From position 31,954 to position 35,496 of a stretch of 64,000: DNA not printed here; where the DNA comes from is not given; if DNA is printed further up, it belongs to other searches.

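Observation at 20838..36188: Fifteen-kb run of five co-directional T9SS cargo genes headed by a 2676-aa Pmp-like / Ycf48-like chimeric giant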

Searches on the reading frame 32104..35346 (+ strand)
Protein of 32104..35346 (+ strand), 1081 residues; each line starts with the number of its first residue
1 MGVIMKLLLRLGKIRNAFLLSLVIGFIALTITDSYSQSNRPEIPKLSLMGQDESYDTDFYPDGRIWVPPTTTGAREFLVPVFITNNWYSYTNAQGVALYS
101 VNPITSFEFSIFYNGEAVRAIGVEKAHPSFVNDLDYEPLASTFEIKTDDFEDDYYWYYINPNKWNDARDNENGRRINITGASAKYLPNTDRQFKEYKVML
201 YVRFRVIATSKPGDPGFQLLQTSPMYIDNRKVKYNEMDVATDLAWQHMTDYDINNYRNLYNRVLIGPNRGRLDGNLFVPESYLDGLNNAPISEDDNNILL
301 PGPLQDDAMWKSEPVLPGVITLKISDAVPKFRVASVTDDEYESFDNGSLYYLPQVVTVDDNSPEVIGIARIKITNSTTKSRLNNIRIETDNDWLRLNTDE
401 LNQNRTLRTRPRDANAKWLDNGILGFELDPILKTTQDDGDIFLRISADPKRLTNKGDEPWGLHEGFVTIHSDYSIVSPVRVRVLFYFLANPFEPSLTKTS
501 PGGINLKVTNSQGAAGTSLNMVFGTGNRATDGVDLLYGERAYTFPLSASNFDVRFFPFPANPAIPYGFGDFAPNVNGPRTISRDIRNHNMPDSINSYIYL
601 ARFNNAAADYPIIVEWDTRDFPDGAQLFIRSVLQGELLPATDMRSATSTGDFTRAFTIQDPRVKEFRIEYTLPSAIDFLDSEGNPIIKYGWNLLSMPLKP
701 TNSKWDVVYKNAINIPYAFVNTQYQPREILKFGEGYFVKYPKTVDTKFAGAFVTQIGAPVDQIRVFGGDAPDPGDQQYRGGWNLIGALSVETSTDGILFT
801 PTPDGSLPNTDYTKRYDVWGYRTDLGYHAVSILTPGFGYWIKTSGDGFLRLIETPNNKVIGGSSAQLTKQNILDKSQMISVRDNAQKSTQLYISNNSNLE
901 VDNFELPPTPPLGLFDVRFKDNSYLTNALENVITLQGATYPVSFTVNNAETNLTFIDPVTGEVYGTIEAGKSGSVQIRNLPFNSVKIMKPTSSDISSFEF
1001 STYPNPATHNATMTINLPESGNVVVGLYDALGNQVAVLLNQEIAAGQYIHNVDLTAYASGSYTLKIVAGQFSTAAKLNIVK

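Call 3: search_protein_families(library=pfam, proteins=[window:32104-35346:+], max_evalue=0.01)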
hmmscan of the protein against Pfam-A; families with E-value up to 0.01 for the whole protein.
window:32104-35346:+ (1081 aa): 1 family
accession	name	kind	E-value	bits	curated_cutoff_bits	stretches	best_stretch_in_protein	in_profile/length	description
PF18962.6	Por_Secre_tail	-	1.1e-08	35.7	27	1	1003-1078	2-74/75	Secretion system C-terminal sorting domain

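Call 4: search_protein_families(library=ncbifam, proteins=[window:32104-35346:+], max_evalue=0.01)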
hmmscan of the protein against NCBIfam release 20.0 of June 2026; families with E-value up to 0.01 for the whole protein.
window:32104-35346:+ (1081 aa): 3 families
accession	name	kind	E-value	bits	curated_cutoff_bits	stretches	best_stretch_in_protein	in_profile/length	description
TIGR04183.1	Por_Secre_tail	domain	1.2e-07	31.6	23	1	1003-1077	2-69/72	T9SS type A sorting domain-containing protein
NF038113.1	T9SSA_dep_M36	equivalog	6.8e-06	24.5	885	1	991-1077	784-866/869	T9SS-dependent M36 family metallopeptidase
NF050177.1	TapA_OM_Porphy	equivalog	0.0092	14.8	500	0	1001-1077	472-541/544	TapA/TapC family T9SS-dependent outer membrane protein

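Call 16: find_encoding_contigs(protein=window:32104-35346:+, flank=10000, max_places=6)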
Protein window:32104-35346:+ (1081 aa): 3 contigs read that carry it; 1 place shown.
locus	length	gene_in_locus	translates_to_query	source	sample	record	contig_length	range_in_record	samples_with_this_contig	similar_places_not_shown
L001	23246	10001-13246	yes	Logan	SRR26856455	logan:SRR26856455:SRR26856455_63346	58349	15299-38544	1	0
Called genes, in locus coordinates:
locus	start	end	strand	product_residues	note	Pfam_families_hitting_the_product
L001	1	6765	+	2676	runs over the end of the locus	PF02415:Chlam_PMP (faint), PF14870:PSII_BNR, PF15902:Sortilin-Vps10 (faint), PF14870:PSII_BNR, PF05345:He_PIG (weak), PF18962:Por_Secre_tail (weak), PF13860:FlgD_ig (weak)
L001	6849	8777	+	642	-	PF13860:FlgD_ig (weak), PF18962:Por_Secre_tail (weak)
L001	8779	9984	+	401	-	PF18962:Por_Secre_tail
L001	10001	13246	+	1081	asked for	PF18962:Por_Secre_tail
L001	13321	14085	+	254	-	PF18962:Por_Secre_tail (weak)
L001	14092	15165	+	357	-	PF00535:Glycos_transf_2, PF10111:Glyco_tranf_2_2 (weak), PF13641:Glyco_tranf_2_3 (weak)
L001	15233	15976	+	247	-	-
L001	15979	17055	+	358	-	PF01075:Glyco_transf_9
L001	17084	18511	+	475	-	PF05958:tRNA_U5-meth_tr, PF13847:Methyltransf_31 (weak)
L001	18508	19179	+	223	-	PF13353:Fer4_12, PF04055:Radical_SAM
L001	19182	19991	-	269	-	PF00535:Glycos_transf_2, PF10111:Glyco_tranf_2_2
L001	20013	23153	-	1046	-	PF11028:TMEM260_N, PF28495:TMEM260_2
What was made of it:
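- Checked: The likely g5 start is ATG 35424, giving 254 aa. This matches the public gene call (call 16).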

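Call 18: find_homologous_proteins(query=window:32104-35346:+, max_evalue=0.00001)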
Query window:32104-35346:+ (1081 aa): 121 proteins with E <= 0.00001 among 7352 candidates; the best 120 are listed.
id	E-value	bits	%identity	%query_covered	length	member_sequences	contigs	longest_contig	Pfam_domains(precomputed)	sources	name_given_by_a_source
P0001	0.0e+0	2488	100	100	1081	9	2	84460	PF18962.8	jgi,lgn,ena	-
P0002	0.0e+0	2212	88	100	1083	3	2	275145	PF18962.8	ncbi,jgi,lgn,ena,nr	ncbi:MAG: hypothetical protein CVV22_07850 [Ignavibacteriae bacterium HGW-Ignavibacteriae-1]|jgi:hyp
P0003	0.0e+0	2088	83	100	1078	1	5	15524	PF18962.8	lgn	-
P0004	0.0e+0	1917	75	100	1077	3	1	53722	PF18962.8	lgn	-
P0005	0.0e+0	1367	57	100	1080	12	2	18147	PF18962.8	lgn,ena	-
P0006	0.0e+0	1345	56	100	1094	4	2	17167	PF18962.8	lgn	-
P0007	0.0e+0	1344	57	97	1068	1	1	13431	PF18962.8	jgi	jgi:hypothetical protein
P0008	0.0e+0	1342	56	100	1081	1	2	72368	PF18962.8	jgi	jgi:hypothetical protein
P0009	0.0e+0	1338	56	100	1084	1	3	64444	PF18962.8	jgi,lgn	-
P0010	0.0e+0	1338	56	100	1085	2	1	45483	PF18962.8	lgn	-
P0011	0.0e+0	1331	56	100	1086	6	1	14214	PF18962.8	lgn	-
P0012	0.0e+0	1322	56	100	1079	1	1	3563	PF18962.8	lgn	-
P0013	0.0e+0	1320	56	100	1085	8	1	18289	PF18962.8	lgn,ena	-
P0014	0.0e+0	1313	55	100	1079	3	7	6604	PF18962.8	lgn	-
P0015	0.0e+0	1307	54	100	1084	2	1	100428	PF18962.8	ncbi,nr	ncbi:MAG TPA: T9SS type A sorting domain-containing protein [Candidatus Kapabacteria bacterium]|nr:T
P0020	0.0e+0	1274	54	100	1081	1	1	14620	PF18962.8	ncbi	-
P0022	0.0e+0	1255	55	97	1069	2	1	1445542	PF18962.8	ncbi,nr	ncbi:MAG: T9SS type A sorting domain-containing protein [Ignavibacteriae bacterium]|nr:T9SS type A s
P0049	2.5e-205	703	38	100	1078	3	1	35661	PF18962.8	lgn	-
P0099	4.4e-152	526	34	98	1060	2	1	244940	PF18962.8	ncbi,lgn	ncbi:MAG: T9SS type A sorting domain-containing protein [Chlorobiota bacterium]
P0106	1.4e-142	495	32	98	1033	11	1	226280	PF18962.8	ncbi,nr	ncbi:MAG: T9SS type A sorting domain-containing protein [Bacteroidetes bacterium]|nr:T9SS type A sor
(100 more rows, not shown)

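Call 20: find_encoding_contigs(protein=P0022, flank=10000, max_places=1)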
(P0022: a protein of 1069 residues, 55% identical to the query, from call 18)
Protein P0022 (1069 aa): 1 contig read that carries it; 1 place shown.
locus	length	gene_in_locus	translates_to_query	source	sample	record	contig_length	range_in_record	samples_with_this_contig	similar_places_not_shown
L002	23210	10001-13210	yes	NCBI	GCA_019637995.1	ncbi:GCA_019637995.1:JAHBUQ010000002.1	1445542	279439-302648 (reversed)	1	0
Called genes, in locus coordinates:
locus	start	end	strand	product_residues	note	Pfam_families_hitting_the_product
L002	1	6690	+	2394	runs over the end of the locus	PF18962:Por_Secre_tail (faint), PF13860:FlgD_ig (weak)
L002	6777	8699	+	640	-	PF13860:FlgD_ig (weak)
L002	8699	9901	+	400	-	PF18962:Por_Secre_tail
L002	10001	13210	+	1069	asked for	PF18962:Por_Secre_tail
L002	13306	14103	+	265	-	PF18962:Por_Secre_tail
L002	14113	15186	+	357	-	PF00535:Glycos_transf_2, PF13641:Glyco_tranf_2_3 (weak)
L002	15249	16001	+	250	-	-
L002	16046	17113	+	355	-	PF01075:Glyco_transf_9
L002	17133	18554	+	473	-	PF05958:tRNA_U5-meth_tr, PF13847:Methyltransf_31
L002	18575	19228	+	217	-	PF13353:Fer4_12, PF04055:Radical_SAM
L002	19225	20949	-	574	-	PF00989:PAS (faint), PF13426:PAS_9, PF08447:PAS_3 (weak), PF00512:HisKA, PF02518:HATPase_c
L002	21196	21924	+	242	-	PF03740:PdxJ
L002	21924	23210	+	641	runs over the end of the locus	PF13522:GATase_6, PF13537:GATase_7, PF00733:Asn_synthase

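Call 21: find_encoding_contigs(protein=P0099, flank=10000, max_places=1)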
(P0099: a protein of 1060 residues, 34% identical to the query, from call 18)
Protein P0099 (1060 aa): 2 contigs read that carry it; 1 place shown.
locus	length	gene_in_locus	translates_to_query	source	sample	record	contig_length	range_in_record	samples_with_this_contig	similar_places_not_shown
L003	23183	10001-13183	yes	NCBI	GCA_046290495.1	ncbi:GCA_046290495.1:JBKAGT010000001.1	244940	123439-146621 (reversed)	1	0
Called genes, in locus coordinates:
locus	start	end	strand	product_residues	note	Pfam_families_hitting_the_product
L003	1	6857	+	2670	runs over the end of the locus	PF02415:Chlam_PMP (faint), PF14870:PSII_BNR, PF25852:DUF6242_C (weak), PF14870:PSII_BNR, PF15902:Sortilin-Vps10 (weak)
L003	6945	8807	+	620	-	PF18962:Por_Secre_tail (weak)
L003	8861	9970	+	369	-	PF18962:Por_Secre_tail (weak)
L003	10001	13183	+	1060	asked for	PF18962:Por_Secre_tail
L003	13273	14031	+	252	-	-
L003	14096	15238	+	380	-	PF13641:Glyco_tranf_2_3, PF00535:Glycos_transf_2, PF10111:Glyco_tranf_2_2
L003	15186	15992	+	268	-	-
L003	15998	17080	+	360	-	PF01075:Glyco_transf_9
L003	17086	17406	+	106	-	-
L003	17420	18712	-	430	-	-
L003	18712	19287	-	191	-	PF04542:Sigma70_r2, PF08281:Sigma70_r4_2, PF04545:Sigma70_r4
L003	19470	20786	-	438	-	PF23414:Beta-prop_EML_2 (faint), PF24817:WD40_WDHD1_1st (faint), PF25174:Beta-prop_THOC3 (faint), PF25175:Beta-prop_WDR5 (faint), PF23381:Beta-prop_IFT122_1st (faint), PF18962:Por_Secre_tail (weak)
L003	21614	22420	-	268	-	PF23951:DUF7282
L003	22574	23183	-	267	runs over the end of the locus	PF23951:DUF7282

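Call 22: find_encoding_contigs(protein=P0106, flank=10000, max_places=1)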
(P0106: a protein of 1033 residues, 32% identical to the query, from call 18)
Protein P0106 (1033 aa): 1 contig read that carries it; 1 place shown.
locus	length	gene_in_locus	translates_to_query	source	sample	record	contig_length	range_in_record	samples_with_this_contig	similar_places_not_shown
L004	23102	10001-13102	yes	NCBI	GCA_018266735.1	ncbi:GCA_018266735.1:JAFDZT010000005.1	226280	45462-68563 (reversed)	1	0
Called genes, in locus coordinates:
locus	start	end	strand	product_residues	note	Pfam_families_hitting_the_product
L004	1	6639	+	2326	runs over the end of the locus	PF02415:Chlam_PMP (faint), PF13860:FlgD_ig (weak), PF18962:Por_Secre_tail (weak)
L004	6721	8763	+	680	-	PF18962:Por_Secre_tail (weak), PF13860:FlgD_ig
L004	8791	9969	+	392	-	-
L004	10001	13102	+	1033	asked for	PF18962:Por_Secre_tail (weak)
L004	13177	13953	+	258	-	-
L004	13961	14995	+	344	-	PF00535:Glycos_transf_2, PF10111:Glyco_tranf_2_2 (weak), PF13641:Glyco_tranf_2_3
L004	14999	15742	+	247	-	-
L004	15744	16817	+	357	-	PF01075:Glyco_transf_9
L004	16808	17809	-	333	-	PF00535:Glycos_transf_2, PF10111:Glyco_tranf_2_2, PF13641:Glyco_tranf_2_3, PF13632:Glyco_trans_2_3 (weak)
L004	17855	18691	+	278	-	PF13489:Methyltransf_23, PF13847:Methyltransf_31, PF08241:Methyltransf_11, PF08242:Methyltransf_12, PF13649:Methyltransf_25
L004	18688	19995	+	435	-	PF13439:Glyco_transf_4, PF13579:Glyco_trans_4_4 (weak), PF13692:Glyco_trans_1_4 (weak)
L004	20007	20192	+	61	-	-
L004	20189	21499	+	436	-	PF20230:DUF6588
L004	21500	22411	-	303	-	PF00730:HhH-GPD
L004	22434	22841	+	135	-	PF00383:dCMP_cyt_deam_1, PF08211:dCMP_cyt_deam_2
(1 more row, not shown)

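Call 56: predict_structure(alignment_id=A6)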
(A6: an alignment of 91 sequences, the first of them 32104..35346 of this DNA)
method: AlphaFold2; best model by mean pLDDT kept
length: 1081 residues; sequences in the alignment: 91
mean_pLDDT: 86.8   pTM: 0.62
mean pLDDT of the five models: 86.8, 84.9, 84.6, 84.0, 83.1
residues with pLDDT >= 90: 527; 70-90: 475; 50-70: 68; < 50: 11
segments of 3 or more residues with pLDDT < 50: 33-36, 992-996
pLDDT, mean of each block of 10 residues (from residue 1): 53 72 69 56 92 90 92 86 92 80 95 94 89 86 95 87 74 93 93 90 92 79 91 92 84 68 67 76 90 76 83 90 91 91 89 88 84 93 94 94 91 92 88 88 93 73 94 92 92 65 90 90 90 89 93 93 93 86 90 79 93 93 85 87 91 94 94 79 90 91 86 93 90 94 87 81 88 87 93 92 91 92 91 94 94 73 77 90 92 88 92 91 91 92 89 88 86 88 85 55 84 85 90 89 86 89 87 86 79
secondary structure, 60 per line:
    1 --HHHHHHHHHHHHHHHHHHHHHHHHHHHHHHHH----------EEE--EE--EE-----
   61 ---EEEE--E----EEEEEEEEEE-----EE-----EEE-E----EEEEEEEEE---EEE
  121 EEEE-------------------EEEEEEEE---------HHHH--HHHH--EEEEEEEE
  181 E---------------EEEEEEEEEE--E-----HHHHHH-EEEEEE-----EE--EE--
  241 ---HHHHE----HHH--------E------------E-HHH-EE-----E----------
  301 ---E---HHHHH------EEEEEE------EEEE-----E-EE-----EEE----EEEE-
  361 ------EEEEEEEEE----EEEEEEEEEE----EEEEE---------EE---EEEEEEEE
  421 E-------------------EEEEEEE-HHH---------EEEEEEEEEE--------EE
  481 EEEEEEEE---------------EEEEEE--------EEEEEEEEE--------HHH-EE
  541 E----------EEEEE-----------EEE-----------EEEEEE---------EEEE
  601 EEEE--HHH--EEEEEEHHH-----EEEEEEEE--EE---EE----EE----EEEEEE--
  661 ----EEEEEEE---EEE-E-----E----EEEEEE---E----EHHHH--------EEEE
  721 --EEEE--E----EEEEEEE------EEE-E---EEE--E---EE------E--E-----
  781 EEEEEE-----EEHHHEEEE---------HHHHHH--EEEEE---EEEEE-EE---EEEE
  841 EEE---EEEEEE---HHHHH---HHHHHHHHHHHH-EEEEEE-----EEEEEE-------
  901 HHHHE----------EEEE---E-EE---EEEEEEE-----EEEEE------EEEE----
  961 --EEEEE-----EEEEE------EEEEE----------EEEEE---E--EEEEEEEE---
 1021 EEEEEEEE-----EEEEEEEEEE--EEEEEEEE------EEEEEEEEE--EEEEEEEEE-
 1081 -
elements in order (helices of 4 or more, strands of 3 or more residues): H3-34 E45-47 E64-67 E75-84 E97-99 E106-114 E118-124 E144-151 H161-164 H167-170 E173-181 E197-206 H215-220 E222-227 H244-247 H308-312 E319-324 E331-334 E349-351 E356-359 E367-375 E380-389 E394-398 E413-421 E441-447 E461-470 E479-488 E504-509 E518-526 E539-541 E552-556 E568-570 E582-587 E597-604 E612-617 E626-633 E653-658 E665-671 E675-677 E690-695 H705-708 E717-720 E723-726 E734-740 E747-749 E755-757 E781-786 E797-800 H810-815 E818-822 E826-830 E837-843 E847-852 H856-860 H864-875 E877-882 E888-893 H901-904 E916-919 E930-936 E942-946 E953-956 E963-967 E973-977 E984-988 E999-1003 E1010-1017 E1021-1028 E1034-1043 E1046-1053 E1060-1068 E1071-1079
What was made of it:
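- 32104..35349 (+): g4: a 1081-aa T9SS cargo built as an all-beta chain of sandwich domains. It carries the shared module at 496-670, the short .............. motif again at ~905-925, and a type-A CTD at 1003-1078. AF2 model with pLDDT 86.8 (call 56).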

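Call 59: fold_search(model_id=the predicted structure, library=pdb)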
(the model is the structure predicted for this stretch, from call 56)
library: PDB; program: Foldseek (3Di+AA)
matches with E <= 10: 1707; with E <= 0.001: 88
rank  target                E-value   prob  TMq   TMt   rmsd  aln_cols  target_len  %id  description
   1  9ijj_4J               9.0e-10  1.00  0.10  0.14  35.8      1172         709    7  In situ structure of the central apparatus in mouse sperm axoneme. (released 2025-06-04)
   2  7sqc_2B               3.3e-09  1.00  0.11  0.14  33.2      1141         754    6  Ciliary C1 central pair apparatus isolated from Chlamydomonas reinhardtii (released 2022-04-13)
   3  9ijj_4I               5.5e-09  0.91  0.09  0.04  64.0      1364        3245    8  In situ structure of the central apparatus in mouse sperm axoneme. (released 2025-06-04)
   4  9ijj_C                6.4e-09  1.00  0.12  0.13  24.4      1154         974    8  In situ structure of the central apparatus in mouse sperm axoneme. (released 2025-06-04)
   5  9ijj_O                7.1e-09  0.98  0.09  0.08  48.5      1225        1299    7  In situ structure of the central apparatus in mouse sperm axoneme. (released 2025-06-04)
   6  7sqc_2A               7.8e-09  1.00  0.10  0.14  33.5      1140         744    7  Ciliary C1 central pair apparatus isolated from Chlamydomonas reinhardtii (released 2022-04-13)
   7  7som_D                2.3e-08  0.91  0.09  0.07  43.0      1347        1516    8  Ciliary C2 central pair apparatus isolated from Chlamydomonas reinhardtii (released 2022-04-13)
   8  4ziq                  7.5e-08  0.85  0.08  0.07  48.5      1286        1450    9  Crystal structure of trypsin activated alpha-2-macroglobulin from Escherichia coli. (released 2015-06-10)
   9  9ijj_P                3.0e-07  0.90  0.07  0.12  26.8       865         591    7  In situ structure of the central apparatus in mouse sperm axoneme. (released 2025-06-04)
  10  7ptp_A                1.4e-06  0.87  0.09  0.11  24.9       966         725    8  In-situ structure of pentameric S-layer protein (released 2021-12-15)
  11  7q1y_A                3.6e-06  0.63  0.09  0.07  51.5      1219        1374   10  X-ray structure of human A2ML1 (released 2022-04-20)
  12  9fx2                  4.4e-06  0.77  0.09  0.08  46.2      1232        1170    6  Structure of methylamine activated CD109 (released 2025-03-19)
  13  6za2_B                6.0e-06  0.38  0.08  0.08  32.5      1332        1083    9  Crystal structure of dimeric latent PorU from Porphyromonas gingivalis (released 2021-09-29)
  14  7q62_B                6.3e-06  0.57  0.09  0.11  52.6      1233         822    8  Structure of TEV cleaved A2ML1 dimer (A2ML1-TT dimer) (released 2022-04-20)
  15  9flw_A                7.0e-06  0.57  0.06  0.11  39.9       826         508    8  CryoEM structure of the fragment-6 (3571-4078) in the grappling hook protein A (GhpA) in the bacterium Aureispira sp.  (released 2024-10-16)
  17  6za2_A                1.1e-05  0.33  0.08  0.08  35.2      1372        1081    9  Crystal structure of dimeric latent PorU from Porphyromonas gingivalis (released 2021-09-29)
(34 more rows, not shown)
